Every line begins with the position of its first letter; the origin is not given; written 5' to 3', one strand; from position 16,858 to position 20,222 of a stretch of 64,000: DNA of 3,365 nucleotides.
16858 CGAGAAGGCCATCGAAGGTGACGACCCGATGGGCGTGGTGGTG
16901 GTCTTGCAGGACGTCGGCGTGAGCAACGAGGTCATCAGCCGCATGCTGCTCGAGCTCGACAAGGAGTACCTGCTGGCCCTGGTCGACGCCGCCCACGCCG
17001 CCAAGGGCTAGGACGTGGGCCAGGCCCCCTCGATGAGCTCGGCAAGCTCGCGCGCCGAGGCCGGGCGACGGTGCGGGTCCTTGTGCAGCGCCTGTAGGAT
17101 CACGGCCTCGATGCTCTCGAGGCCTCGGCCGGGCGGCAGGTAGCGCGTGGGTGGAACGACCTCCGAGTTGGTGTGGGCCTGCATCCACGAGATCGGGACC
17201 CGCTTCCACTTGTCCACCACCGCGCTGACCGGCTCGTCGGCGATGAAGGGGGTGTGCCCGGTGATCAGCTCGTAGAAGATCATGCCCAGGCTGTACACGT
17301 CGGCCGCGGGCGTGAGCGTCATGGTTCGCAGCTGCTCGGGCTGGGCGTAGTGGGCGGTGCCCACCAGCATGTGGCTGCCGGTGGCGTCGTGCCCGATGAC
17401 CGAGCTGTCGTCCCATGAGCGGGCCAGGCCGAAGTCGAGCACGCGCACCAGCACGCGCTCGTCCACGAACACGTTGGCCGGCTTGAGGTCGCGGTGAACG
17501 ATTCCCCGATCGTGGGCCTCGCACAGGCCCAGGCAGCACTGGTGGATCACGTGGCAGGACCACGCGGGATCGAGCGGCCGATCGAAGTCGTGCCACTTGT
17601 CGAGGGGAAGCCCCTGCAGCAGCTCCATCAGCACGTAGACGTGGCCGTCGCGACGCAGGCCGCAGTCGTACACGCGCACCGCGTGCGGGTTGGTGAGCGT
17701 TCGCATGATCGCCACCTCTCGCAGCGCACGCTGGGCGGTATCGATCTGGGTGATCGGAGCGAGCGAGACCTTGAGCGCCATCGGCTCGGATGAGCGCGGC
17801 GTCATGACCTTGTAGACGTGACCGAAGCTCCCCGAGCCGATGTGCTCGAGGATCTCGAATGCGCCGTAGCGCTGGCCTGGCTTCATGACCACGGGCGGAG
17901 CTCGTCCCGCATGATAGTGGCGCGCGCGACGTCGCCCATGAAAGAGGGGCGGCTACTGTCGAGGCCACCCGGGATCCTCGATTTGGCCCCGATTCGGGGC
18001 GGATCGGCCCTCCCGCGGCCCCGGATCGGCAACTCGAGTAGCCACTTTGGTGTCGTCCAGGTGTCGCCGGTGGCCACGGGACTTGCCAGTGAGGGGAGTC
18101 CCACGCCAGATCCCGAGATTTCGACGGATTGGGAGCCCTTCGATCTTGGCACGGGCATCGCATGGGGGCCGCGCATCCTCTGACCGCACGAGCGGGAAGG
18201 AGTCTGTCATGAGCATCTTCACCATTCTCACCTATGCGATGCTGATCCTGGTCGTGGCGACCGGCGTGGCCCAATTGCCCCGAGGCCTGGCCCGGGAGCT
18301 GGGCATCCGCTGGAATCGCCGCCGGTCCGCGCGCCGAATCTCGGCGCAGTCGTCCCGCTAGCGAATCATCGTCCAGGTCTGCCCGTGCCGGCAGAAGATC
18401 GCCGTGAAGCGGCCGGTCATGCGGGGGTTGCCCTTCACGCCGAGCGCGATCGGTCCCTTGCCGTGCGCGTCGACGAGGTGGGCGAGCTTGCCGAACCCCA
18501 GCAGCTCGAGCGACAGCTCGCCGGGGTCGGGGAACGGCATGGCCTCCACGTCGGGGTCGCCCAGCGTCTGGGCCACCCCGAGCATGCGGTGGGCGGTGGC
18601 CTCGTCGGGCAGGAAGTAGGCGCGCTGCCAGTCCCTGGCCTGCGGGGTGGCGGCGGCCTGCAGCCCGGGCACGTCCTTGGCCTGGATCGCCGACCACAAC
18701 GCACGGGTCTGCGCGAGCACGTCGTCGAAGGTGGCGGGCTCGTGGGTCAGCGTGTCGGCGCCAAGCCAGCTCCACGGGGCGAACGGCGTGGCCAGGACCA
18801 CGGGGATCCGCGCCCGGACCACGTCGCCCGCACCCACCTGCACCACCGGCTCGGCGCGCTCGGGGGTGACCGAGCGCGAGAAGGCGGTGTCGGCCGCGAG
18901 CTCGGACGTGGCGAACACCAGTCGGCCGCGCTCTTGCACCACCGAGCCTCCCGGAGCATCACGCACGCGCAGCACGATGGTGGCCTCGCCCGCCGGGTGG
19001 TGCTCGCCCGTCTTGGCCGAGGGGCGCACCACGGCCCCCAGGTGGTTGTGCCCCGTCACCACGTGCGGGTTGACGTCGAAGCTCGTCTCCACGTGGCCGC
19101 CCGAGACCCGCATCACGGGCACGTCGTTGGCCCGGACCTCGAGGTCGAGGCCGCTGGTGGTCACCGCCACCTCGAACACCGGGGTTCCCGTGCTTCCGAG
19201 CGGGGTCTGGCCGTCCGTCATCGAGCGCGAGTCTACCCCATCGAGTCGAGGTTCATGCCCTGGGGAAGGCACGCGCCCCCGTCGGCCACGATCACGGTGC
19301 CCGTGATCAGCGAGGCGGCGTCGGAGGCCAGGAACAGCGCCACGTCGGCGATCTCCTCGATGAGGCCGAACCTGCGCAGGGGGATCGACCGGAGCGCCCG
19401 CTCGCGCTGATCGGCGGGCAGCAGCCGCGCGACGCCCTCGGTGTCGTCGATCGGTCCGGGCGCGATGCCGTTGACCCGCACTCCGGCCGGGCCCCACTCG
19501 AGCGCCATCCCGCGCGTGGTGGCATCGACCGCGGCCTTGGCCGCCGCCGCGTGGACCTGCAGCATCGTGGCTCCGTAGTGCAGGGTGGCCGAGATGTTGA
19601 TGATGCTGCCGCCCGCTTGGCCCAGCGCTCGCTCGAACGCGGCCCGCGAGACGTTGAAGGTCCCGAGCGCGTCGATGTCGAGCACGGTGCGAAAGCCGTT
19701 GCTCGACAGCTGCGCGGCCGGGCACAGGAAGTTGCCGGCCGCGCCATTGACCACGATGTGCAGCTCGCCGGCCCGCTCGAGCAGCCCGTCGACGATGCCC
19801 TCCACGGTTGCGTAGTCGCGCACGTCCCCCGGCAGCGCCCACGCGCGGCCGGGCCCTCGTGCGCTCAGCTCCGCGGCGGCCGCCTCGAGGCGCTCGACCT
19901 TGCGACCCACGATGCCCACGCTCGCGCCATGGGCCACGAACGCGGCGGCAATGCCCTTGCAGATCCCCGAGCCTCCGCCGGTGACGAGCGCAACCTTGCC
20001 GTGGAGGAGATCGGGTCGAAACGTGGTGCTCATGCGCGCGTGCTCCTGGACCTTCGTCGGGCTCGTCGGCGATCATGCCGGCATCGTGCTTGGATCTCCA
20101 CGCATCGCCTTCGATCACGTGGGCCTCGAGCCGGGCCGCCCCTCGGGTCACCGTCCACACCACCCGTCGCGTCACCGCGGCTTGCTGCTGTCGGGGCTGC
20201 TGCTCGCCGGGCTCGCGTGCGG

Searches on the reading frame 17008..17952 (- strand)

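Call 99: search_protein_families(library=pfam, max_evalue=0.00001, proteins=[window:17008-17952:-])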
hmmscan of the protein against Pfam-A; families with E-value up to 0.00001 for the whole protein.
window:17008-17952:- (314 aa): 4 families
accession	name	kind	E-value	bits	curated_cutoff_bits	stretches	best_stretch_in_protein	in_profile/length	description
PF00069.31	Pkinase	-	2.6e-46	158.6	31.7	1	32-300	1-254/263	Protein kinase domain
PF07714.23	PK_Tyr_Ser-Thr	-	1.5e-31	110.1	23.1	1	33-298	2-250/258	Protein tyrosine and serine/threonine kinase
PF01636.29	APH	-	1.9e-07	31.5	23.2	0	147-178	166-198/239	Phosphotransferase enzyme family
PF03109.22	ABC1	-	1.8e-06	27.7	22.9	0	107-182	145-219/244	ABC1 atypical kinase-like domain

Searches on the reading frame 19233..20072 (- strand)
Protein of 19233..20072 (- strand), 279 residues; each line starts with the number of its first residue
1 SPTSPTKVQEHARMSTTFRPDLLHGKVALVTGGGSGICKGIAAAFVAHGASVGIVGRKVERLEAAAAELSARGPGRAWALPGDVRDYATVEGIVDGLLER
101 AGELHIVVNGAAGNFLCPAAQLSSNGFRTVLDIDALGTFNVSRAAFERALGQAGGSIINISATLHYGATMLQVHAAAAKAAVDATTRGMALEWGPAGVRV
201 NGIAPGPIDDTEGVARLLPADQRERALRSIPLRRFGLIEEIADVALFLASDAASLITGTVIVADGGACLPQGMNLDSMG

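Call 99: search_protein_families(library=pfam, max_evalue=0.00001, proteins=[window:19233-20072:-])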
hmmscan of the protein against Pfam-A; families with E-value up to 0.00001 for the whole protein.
window:19233-20072:- (279 aa): 3 families
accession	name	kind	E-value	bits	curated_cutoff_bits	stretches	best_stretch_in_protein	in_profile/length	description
PF13561.12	adh_short_C2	-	3.2e-52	177.9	27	1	35-266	6-234/236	Enoyl-(Acyl carrier protein) reductase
PF00106.31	adh_short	-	1e-40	139.7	26.6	1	26-216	1-189/195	short chain dehydrogenase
PF23441.1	SDR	-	7.9e-07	29.2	27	1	27-268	9-256/258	SDR-like rossmann domain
